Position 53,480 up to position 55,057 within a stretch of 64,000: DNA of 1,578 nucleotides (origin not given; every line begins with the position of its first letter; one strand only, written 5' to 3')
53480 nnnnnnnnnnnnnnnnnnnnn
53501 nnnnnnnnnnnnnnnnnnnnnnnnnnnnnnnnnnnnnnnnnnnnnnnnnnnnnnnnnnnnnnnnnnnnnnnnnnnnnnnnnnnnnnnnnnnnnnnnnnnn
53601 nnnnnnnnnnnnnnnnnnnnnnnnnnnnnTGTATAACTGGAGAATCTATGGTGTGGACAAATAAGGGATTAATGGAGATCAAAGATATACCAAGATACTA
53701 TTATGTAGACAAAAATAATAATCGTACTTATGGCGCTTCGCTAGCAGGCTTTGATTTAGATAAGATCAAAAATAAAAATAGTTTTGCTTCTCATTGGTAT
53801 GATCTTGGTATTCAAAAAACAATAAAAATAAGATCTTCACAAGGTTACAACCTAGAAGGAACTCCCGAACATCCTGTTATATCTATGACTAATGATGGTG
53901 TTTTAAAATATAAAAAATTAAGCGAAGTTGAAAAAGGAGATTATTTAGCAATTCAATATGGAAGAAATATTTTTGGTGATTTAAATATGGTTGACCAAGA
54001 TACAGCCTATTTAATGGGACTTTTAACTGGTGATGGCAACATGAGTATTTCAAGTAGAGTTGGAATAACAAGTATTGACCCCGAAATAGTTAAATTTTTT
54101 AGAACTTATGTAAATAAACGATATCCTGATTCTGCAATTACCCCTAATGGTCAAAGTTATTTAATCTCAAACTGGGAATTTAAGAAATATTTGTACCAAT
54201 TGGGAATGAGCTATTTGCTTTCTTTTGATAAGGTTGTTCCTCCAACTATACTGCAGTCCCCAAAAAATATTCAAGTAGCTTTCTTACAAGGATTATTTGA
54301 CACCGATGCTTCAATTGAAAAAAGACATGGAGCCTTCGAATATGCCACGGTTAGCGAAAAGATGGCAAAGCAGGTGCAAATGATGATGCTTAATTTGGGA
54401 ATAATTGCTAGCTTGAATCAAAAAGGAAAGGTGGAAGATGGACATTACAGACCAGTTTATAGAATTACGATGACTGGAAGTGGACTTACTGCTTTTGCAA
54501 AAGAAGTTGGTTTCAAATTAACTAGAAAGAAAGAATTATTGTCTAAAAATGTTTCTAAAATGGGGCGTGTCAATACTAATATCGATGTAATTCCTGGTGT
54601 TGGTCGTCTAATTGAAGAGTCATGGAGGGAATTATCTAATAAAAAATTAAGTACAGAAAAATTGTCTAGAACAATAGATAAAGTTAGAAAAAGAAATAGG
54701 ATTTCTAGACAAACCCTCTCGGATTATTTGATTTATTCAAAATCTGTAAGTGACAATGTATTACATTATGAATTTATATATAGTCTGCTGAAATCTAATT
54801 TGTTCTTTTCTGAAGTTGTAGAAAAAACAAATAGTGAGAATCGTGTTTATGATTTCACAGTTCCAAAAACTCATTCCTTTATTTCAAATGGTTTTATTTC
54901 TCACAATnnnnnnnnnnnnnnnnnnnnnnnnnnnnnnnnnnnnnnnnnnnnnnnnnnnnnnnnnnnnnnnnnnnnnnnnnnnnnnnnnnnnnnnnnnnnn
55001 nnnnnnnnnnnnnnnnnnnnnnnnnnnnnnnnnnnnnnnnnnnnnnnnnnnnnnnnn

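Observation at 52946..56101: FtsH carries a full-length intein with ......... homing endonuclease inside its Walker A loop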

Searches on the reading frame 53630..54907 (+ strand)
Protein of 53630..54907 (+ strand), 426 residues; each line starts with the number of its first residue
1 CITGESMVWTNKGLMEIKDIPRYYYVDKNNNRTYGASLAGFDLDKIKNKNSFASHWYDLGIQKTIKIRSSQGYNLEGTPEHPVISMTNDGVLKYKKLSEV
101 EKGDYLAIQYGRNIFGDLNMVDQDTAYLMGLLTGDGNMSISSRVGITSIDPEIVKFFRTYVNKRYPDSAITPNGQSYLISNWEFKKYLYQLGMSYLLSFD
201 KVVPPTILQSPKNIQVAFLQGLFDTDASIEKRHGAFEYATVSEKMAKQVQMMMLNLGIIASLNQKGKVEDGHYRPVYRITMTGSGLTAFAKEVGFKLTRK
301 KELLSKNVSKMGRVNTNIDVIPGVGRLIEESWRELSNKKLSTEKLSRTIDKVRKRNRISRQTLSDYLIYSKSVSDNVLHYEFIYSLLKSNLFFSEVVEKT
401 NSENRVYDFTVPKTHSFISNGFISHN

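Call 4: search_protein_families(library=pfam, proteins=[window:53630-54907:+], max_evalue=0.01)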
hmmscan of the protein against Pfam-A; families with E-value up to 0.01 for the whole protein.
window:53630-54907:+ (426 aa): 3 families
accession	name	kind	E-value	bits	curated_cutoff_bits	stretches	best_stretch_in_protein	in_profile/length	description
PF14528.11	LAGLIDADG_3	-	1.6e-19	70.4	22.5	1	215-294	3-82/82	LAGLIDADG-like domain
PF14890.11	Intein_splicing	-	1.9e-17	63.9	35.8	1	33-426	18-155/155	Intein splicing domain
PF05204.19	Hom_end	-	7.2e-05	23.3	21.1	1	217-285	16-88/110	Homing endonuclease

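Call 5: search_protein_families(library=ncbifam, proteins=[window:53630-54907:+], max_evalue=0.01)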
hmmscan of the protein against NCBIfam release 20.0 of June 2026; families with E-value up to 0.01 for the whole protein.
window:53630-54907:+ (426 aa): 14 families
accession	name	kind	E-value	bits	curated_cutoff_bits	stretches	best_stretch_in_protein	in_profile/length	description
NF038098.1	GyrA_w_intein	exception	1.4e-32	112.6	1850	1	1-426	117-537/1232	intein-containing DNA gyrase subunit A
NF005852.0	PRK07773.1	equivalog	8.1e-31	107.1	780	1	53-426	442-826/886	replicative DNA helicase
NF003159.0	PRK04132.1-4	equivalog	1.3e-18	66.5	999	1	1-321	60-362/852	replication factor C small subunit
NF003157.0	PRK04132.1-2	equivalog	1.3e-18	66.4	1103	1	1-321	50-366/864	replication factor C small subunit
NF006207.0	PRK08332.1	equivalog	2.5e-17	61.5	2400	2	53-297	371-563/1684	vitamin B12-dependent ribonucleotide reductase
NF003158.0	PRK04132.1-3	equivalog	6.3e-17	60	1750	1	1-318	62-350/1437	replication factor C small subunit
NF011418.0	PRK14845.1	equivalog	1e-16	59.9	756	1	54-313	82-317/1049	translation initiation factor IF-2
NF011491.0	PRK14898.1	equivalog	1.3e-13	49.9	783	1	98-426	219-543/860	DNA-directed RNA polymerase subunit A''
NF038162.1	RtcB_rel_intein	exception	2e-09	36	1150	1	187-426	324-578/961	intein-containing RtcB family protein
NF007072.0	PRK09519.1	equivalog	2.2e-09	36.3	1024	1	55-261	298-511/790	intein-containing recombinase RecA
NF045703.1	rSAM_Tes_intein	exception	8.6e-09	33.7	1700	1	125-314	371-565/1040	tetraether lipid synthase Tes, intein-containing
TIGR01443.1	intein_Cterm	domain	1.3e-08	34.8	15.6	1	406-426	2-23/24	intein C-terminal splicing region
TIGR01445.1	intein_Nterm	domain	2.4e-06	28.4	24.5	1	1-83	1-81/83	intein N-terminal splicing region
NF011287.0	PRK14698.1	equivalog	2e-05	22.8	1238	1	121-419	389-660/1017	V-type ATP synthase subunit A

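Call 7: find_homologous_proteins(query=window:53630-54907:+, max_evalue=0.00001)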
Query window:53630-54907:+ (426 aa): 47 proteins with E <= 0.00001 among 5466 candidates.
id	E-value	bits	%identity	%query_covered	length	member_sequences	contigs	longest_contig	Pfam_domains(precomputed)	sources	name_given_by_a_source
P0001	4.3e-160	551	60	92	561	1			PF06480.21,PF14528.12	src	-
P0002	3.4e-145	502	60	82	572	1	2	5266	PF06480.21,PF14528.12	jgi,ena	-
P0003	2.2e-127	443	50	100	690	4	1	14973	PF05204.20,PF06480.21,PF14528.12,PF00004.36,PF14890.12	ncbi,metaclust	ncbi:MAG: hypothetical protein UR31_C0021G0014, partial [Parcubacteria group bacterium GW2011_GWA2_3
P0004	3.1e-116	407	60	70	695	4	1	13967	PF14528.12,PF00004.36,PF17862.8,PF01434.25,PF14890.12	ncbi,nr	ncbi:MAG: ATP-dependent zinc metalloprotease FtsH [Candidatus Daviesbacteria bacterium GW2011_GWB1_3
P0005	7.4e-112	392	47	93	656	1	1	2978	PF06480.21,PF14528.12,PF14890.12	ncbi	-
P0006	1.9e-110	388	45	100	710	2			PF14528.12,PF00004.36,PF17862.8,PF01434.25,PF14890.12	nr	nr:AAA family ATPase [Pyrinomonadaceae bacterium]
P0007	2.3e-104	368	64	58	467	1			PF06480.21,PF14528.12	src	-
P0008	1.2e-72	263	37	95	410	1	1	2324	PF14528.12,PF14890.12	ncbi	ncbi:hypothetical protein COX09_02280, partial [Candidatus Beckwithbacteria bacterium CG23_combo_of_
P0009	8.3e-69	251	50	52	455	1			-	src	-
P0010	7.3e-65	238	41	70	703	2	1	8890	PF05204.20,PF14528.12,PF00004.36,PF17862.8,PF01434.25,PF14890.12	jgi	-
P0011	8.4e-63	231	32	100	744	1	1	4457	PF14528.12,PF14890.12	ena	-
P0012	1.6e-56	210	37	71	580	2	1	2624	PF14528.12,PF14890.12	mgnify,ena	mgnify:FL=1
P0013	9.3e-56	208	31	100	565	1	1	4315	PF14528.12,PF14890.12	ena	-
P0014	5.1e-52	195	32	100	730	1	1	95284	PF05204.20,PF14528.12,PF02562.23,PF14890.12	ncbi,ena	-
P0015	1.6e-49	187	31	100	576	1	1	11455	PF14528.12,PF14890.12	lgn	-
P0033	8.8e-26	109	98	14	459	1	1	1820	PF00004.36,PF17862.8,PF01434.25,PF14890.12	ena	-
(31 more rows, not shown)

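Call 16: find_encoding_contigs(protein=P0033, flank=5000, max_places=5)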
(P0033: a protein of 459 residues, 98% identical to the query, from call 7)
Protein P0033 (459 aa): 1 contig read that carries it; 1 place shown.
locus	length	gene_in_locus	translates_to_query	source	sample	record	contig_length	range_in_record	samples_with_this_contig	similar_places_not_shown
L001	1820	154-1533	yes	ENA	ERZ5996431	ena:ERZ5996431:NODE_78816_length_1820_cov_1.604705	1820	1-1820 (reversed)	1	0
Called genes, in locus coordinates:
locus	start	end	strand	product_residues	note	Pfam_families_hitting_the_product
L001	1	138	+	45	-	?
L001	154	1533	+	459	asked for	PF14890:Intein_splicing (weak), PF00004:AAA, PF17862:AAA_lid_3, PF01434:Peptidase_M41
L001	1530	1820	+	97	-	?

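Call 32: search_protein_representatives(protein=window:53630-54907:+)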
Query: 426 residues. Proteins with E-value up to 0.001 (for the whole library): 8915; up to 1e-10: 3336; up to 1e-30: 439. The best 150 are listed.
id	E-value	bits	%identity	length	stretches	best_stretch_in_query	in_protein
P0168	2.2e-167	573.5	59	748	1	1-426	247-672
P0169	4.2e-127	440.9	50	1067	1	1-426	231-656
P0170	1.4e-119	416.1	30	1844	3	53-426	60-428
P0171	2.1e-113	395.7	45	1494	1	1-426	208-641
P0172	8.0e-94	331.3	41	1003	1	1-426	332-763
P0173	3.6e-86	306.1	40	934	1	1-426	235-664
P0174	8.9e-86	304.8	42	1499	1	1-426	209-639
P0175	1.8e-82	293.9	38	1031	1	1-426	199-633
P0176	1.2e-77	278.0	32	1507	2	61-426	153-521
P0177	2.2e-77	277.2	37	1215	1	1-426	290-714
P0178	3.1e-74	266.8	37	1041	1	1-426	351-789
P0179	7.0e-74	265.6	30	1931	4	55-426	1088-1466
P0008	3.7e-73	263.2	38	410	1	15-419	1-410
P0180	4.4e-67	243.2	29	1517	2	49-426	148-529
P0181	4.7e-67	243.1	36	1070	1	1-426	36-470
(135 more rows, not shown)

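Call 36: predict_structure(alignment_id=A1)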
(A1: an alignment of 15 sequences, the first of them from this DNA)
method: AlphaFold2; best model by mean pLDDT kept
length: 426 residues; sequences in the alignment: 15
mean_pLDDT: 90.4   pTM: 0.91
mean pLDDT of the five models: 90.4, 89.3, 86.6, 85.4, 84.8
residues with pLDDT >= 90: 289; 70-90: 120; 50-70: 17; < 50: 0
segments of 3 or more residues with pLDDT < 50: none
pLDDT, mean of each block of 10 residues (from residue 1): 93 94 90 90 88 91 97 96 92 94 95 91 97 88 89 95 89 90 92 87 96 98 94 89 96 96 78 84 91 96 91 69 90 90 85 82 90 91 91 96 94 78 80
secondary structure, 60 per line:
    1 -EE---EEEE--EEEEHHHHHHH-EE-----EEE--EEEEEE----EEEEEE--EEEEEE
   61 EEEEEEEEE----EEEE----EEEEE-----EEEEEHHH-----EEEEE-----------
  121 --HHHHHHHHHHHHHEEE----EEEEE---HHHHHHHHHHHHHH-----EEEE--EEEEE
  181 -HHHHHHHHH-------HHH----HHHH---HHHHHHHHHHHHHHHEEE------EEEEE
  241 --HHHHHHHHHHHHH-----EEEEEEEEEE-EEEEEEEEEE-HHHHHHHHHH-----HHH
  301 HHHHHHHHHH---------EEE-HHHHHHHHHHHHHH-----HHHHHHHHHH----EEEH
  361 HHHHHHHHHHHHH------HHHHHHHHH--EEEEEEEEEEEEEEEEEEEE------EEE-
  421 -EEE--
elements in order: E7-10 E13-16 H17-23 E32-34 E37-42 E47-52 E55-69 E74-77 E82-86 E92-96 E105-109 H123-135 E136-138 E143-147 H151-164 E170-173 E176-180 H182-190 H205-208 H212-226 E227-229 E236-240 H243-255 E261-270 E272-281 H283-292 H298-310 E320-322 H324-337 H343-352 E357-359 H360-373 H380-388 E391-410 E417-419 E422-424

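Call 38: search_solved_structures(query=window:53630-54907:+, max_evalue=0.001, show_alignments=1)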
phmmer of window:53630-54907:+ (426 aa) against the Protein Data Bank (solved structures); distinct sequences matched with E-value up to 0.001: 8.
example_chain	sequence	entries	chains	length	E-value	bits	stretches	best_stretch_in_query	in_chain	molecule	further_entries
4e2u_A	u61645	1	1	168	1.3e-08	37.5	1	46-116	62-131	Pho radA intein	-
2lqm_A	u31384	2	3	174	1.3e-08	37.4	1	46-106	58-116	Pho radA intein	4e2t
1dq3_A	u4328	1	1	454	6e-07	32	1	56-310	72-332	ENDONUCLEASE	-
6rpq_A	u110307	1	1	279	4.7e-06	29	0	389-426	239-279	Ubiquitin-like protein SMT3,1108aa long hypothetical cell division control protein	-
7qss_A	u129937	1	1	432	5.7e-06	28.7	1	119-284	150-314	V-type ATP synthase alpha chain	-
7qsu_A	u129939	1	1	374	5.9e-06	28.7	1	119-283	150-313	V-ATPase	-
2cw7_A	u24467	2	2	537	4.3e-05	25.9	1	174-315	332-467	Endonuclease PI-PkoII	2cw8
1am2_A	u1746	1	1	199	0.00026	23.3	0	53-110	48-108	MXE GYRA INTEIN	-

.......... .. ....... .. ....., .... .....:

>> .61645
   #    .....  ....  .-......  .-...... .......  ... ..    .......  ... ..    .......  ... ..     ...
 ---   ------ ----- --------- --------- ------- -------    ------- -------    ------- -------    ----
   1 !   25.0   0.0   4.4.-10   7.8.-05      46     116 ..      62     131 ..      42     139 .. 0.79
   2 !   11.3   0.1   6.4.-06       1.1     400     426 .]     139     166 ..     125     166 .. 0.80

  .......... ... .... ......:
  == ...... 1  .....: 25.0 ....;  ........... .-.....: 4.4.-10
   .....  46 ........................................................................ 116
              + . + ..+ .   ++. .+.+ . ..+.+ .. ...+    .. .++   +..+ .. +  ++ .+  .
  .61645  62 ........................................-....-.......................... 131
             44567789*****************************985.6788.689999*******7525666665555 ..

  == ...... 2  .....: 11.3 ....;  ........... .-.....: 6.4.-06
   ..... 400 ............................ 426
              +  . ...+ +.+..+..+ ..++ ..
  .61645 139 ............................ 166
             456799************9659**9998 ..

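Call 39: fold_search(model_id=the predicted structure, library=pdb)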
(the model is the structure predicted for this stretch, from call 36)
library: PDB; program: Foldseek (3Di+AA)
matches with E <= 10: 796; with E <= 0.001: 80
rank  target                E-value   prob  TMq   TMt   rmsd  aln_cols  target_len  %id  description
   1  7qss                  1.6e-26  1.00  0.70  0.69   5.6       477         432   21  Crystal structure of homing endonuclease-associated TliVMA intein (C1A) (released 2022-03-30)
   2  1dq3                  1.4e-25  1.00  0.65  0.62   6.7       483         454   20  CRYSTAL STRUCTURE OF AN ARCHAEAL INTEIN-ENCODED HOMING ENDONUCLEASE PI-PFUI (released 2000-07-05)
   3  7qsu                  9.7e-22  1.00  0.62  0.72   6.8       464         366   20  Crystal structure of homing endonuclease-associated TliVMA intein (C1A, d333-339) (released 2022-03-30)
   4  7qst                  1.4e-19  1.00  0.58  0.67   6.4       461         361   18  Crystal structure of homing endonuclease-associated PhoVMA intein (C1A) (released 2022-03-30)
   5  2cw7                  6.3e-18  1.00  0.64  0.52   6.6       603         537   14  Crystal structure of intein homing endonuclease II (released 2006-04-18)
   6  1vde_B                1.8e-11  1.00  0.46  0.46   9.7       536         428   12  PI-SCEI, A HOMING ENDONUCLEASE WITH PROTEIN SPLICING ACTIVITY (released 1998-04-08)
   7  1ef0_A                2.4e-11  1.00  0.47  0.47  10.1       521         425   13  CRYSTAL STRUCTURE OF PI-SCEI MINIPRECURSOR (released 2000-06-07)
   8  1um2_B                1.5e-10  1.00  0.46  0.46  10.8       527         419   12  Crystal Structure of the Vma1-Derived Endonuclease with the Ligated Extein Segment (released 2004-09-22)
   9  1jva_B                1.8e-10  1.00  0.47  0.47  10.3       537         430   12  CRYSTAL STRUCTURE OF THE VMA1-DERIVED ENDONUCLEASE BEARING THE N AND C EXTEIN PROPEPTIDES (released 2002-08-29)
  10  1vde_A                2.7e-10  1.00  0.45  0.45  10.5       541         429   13  PI-SCEI, A HOMING ENDONUCLEASE WITH PROTEIN SPLICING ACTIVITY (released 1998-04-08)
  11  1lws_A                4.2e-10  1.00  0.46  0.46  10.0       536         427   12  Crystal structure of the intein homing endonuclease PI-SceI bound to its recognition sequence (released 2002-09-27)
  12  1um2_A                6.6e-10  1.00  0.45  0.46  11.2       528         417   12  Crystal Structure of the Vma1-Derived Endonuclease with the Ligated Extein Segment (released 2004-09-22)
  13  1lwt_A                7.0e-10  1.00  0.47  0.45  10.5       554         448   13  Crystal structure of the intein homing endonuclease PI-SceI bound to its substrate DNA (Ca2+ free) (released 2002-09-27)
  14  1dfa                  1.0e-09  1.00  0.47  0.49   8.8       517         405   13  CRYSTAL STRUCTURE OF PI-SCEI IN C2 SPACE GROUP (released 1999-12-08)
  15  1jva_A                3.2e-09  1.00  0.45  0.45  10.7       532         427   12  CRYSTAL STRUCTURE OF THE VMA1-DERIVED ENDONUCLEASE BEARING THE N AND C EXTEIN PROPEPTIDES (released 2002-08-29)
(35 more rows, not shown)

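Call 47: find_related_loci(query=A2, collection=genome_contigs, flank=3000)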
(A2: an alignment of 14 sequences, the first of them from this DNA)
Query A2 (426 aa) in genome_contigs; peptide patterns used: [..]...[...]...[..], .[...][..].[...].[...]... (x = any residue, [..] = any of these).
599 stretches matched a pattern (row limit reached: there are more); 492 encode a relative of the query (tblastn E <= 1e-3); the best 80 are kept; 80 distinct loci.
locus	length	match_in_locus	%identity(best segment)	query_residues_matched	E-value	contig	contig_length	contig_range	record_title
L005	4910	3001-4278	64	1-426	0e+0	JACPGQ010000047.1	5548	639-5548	MAG: Candidatus Levyibacteriota bacterium isolate NC_groundwater_392_Ag_B-0.1um_43_10 GD18-4_B1_scaffold_898175, whole g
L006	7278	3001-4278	61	1-426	0e+0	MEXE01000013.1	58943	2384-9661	MAG: Candidatus Amesbacteria bacterium RBG_19FT_COMBO_48_16 rbg_19ft_combo_scaffold_196, whole genome shotgun sequence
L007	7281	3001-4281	61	1-426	0e+0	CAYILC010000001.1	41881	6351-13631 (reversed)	MAG TPA_asm: uncultured Pseudomonadales bacterium isolate ERP119705_co23_558 genome assembly, contig: NODE_656_length_41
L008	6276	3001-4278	59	1-426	0e+0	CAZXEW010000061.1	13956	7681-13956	MAG TPA_asm: uncultured Gammaproteobacteria bacterium isolate binchicken_co203_146 genome assembly, contig: k141_2264925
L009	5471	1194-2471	59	1-426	1e-171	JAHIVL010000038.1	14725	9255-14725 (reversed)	MAG: Patescibacteria group bacterium isolate MM_PC_MetaG.mb.79 MM_PC_MetaG.mb.79_k141_728088, whole genome shotgun seque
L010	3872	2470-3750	49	1-426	2e-150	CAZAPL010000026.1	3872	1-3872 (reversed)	MAG TPA_asm: uncultured Gammaproteobacteria bacterium isolate SRP231805_co4_153 genome assembly, contig: k141_178429, wh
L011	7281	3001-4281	49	1-426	9e-135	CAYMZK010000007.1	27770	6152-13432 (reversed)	MAG TPA_asm: uncultured Candidatus Saccharibacteria bacterium isolate SRP141376_co2_311 genome assembly, contig: NODE_37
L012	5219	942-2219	49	1-426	5e-132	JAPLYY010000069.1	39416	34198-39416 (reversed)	MAG: Candidatus Shapirobacteria bacterium isolate LacPavin_0920_WC90_MAG_39_8 LacPavin_0920_WC90_scaffold_1645283, whole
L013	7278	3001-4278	48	1-426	7e-130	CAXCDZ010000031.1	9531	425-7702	MAG TPA_asm: uncultured bacterium isolate SRR3724533_concoct_107 genome assembly, contig: ERZ4200974.4229, whole genome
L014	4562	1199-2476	47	1-426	1e-127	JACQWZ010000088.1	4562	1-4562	MAG: Candidatus Kuenenbacteria bacterium isolate NC_groundwater_1502_Pr4_B-0.1um_29_5 SR1-18-B1_scaffold_380637, whole g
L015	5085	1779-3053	44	1-426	8e-124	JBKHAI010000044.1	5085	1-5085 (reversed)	MAG: Candidatus Paceibacterota bacterium isolate D1M01_136 NODE_26299_length_5085_cov_41.104573, whole genome shotgun se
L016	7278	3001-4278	44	1-426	1e-121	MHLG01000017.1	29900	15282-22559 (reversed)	MAG: Candidatus Liptonbacteria bacterium RIFOXYD1_FULL_36_11 rifoxyd1_full_scaffold_453, whole genome shotgun sequence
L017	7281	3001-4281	46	1-426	3e-120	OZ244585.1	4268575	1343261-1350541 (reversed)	MAG: Pyrinomonadaceae bacterium isolate e53adee5-76c1-4c20-97fc-feefa528e34f genome assembly, chromosome: 1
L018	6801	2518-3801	45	1-426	2e-118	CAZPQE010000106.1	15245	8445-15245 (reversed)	MAG TPA_asm: uncultured Clostridia bacterium isolate binchicken_co107_429 genome assembly, contig: NODE_9278_length_1524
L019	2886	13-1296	45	1-426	2e-122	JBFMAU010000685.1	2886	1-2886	MAG: Acidobacteriota bacterium isolate MAG146 MAG146_685, whole genome shotgun sequence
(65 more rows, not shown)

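Call 61: list_cluster_members(proteins=[P0048, P0087, P0169, P0175])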
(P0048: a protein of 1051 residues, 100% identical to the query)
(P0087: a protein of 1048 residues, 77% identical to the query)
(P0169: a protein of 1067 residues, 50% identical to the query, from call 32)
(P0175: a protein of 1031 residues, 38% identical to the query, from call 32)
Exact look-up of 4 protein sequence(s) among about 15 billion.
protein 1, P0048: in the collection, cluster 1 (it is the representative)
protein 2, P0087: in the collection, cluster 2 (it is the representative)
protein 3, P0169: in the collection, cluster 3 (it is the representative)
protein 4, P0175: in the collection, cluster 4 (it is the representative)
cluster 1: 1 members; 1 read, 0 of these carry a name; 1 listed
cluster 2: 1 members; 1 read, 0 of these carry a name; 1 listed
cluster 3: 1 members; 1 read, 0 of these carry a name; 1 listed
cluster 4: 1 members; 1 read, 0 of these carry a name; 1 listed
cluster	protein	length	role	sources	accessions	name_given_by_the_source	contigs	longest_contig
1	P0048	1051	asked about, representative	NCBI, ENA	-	-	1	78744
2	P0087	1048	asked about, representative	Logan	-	-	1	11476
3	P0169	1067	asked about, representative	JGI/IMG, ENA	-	-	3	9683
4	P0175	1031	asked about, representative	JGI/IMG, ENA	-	-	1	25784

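Call 64: find_related_loci(query=A2, collection=viral_contigs, flank=2500)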
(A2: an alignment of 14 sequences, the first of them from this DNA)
Query A2 (426 aa) in viral_contigs; peptide patterns used: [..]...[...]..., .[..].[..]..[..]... (x = any residue, [..] = any of these).
150 stretches matched a pattern; 59 encode a relative of the query (tblastn E <= 1e-3); 59 distinct loci.
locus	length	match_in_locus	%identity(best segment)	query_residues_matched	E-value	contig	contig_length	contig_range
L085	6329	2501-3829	34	1-426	3e-69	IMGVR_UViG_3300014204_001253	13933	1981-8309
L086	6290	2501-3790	33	1-426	1e-64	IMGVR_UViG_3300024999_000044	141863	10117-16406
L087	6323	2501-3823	33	1-426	5e-57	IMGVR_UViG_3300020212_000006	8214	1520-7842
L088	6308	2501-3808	31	1-426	2e-56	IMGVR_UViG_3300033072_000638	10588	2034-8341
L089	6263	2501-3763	30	1-426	8e-52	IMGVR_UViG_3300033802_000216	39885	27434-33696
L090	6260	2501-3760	29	1-426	8e-43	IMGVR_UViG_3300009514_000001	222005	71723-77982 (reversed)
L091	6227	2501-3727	29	1-426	8e-43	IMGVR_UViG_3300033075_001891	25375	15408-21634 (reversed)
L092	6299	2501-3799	28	1-426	8e-41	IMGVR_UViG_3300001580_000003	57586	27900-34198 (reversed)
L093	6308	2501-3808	29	1-426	4e-47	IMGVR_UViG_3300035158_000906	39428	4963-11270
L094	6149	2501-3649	25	53-426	6e-34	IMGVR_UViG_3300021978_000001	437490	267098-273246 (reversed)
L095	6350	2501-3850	26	1-426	7e-35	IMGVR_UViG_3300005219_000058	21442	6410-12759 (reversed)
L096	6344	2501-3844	29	1-426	1e-34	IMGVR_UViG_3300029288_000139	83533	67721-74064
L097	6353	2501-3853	26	1-426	3e-34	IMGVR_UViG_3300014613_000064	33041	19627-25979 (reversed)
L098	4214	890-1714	31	1-302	7e-34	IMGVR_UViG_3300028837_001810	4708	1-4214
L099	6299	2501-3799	25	1-426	3e-33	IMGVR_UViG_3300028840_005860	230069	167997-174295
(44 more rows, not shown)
